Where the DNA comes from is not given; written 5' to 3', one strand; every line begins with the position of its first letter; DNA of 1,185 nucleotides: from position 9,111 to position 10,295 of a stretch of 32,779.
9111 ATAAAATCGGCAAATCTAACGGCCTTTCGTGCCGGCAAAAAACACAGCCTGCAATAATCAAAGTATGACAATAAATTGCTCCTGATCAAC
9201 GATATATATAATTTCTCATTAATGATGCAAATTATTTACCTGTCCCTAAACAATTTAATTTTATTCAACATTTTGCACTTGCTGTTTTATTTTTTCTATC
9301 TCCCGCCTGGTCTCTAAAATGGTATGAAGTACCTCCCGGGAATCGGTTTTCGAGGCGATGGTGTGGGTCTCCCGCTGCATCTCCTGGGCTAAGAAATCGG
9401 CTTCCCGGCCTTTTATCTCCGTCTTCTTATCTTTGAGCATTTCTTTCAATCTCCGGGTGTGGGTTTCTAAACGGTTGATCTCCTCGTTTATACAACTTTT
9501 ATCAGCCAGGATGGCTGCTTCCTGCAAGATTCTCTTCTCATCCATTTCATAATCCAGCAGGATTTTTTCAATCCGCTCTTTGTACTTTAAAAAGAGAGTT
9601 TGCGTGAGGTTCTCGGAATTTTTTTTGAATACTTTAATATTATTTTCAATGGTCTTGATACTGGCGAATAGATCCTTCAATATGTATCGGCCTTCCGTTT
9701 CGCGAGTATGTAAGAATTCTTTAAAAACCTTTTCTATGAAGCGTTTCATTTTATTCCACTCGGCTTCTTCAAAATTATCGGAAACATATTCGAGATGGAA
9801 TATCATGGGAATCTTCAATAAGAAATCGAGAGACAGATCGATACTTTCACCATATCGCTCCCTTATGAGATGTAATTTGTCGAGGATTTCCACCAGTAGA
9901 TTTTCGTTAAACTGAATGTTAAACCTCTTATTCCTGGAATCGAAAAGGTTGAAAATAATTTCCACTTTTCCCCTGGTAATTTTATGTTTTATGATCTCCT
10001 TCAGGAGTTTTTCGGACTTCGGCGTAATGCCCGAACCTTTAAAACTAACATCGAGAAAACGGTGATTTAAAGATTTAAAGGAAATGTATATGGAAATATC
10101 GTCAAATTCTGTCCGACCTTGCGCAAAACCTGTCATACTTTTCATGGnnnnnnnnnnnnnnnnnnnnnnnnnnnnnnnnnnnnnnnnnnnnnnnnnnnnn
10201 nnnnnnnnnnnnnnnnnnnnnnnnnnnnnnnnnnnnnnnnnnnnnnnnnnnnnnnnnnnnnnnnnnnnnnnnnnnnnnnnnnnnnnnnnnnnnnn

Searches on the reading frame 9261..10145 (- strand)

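Call 53: search_protein_families(library=pfam, proteins=[window:9261-10145:-], max_evalue=0.00001)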
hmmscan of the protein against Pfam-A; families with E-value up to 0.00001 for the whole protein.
window:9261-10145:- (294 aa): 2 families
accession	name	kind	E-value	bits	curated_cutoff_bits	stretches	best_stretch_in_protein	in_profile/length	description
PF08340.16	YicC-like_C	-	7.8e-31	107.1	27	1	175-294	3-120/120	Endoribonuclease YicC-like, C-terminal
PF03755.18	YicC-like_N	-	9.9e-30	104.4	25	1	1-154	1-153/156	Endoribonuclease YicC-like, N-terminal region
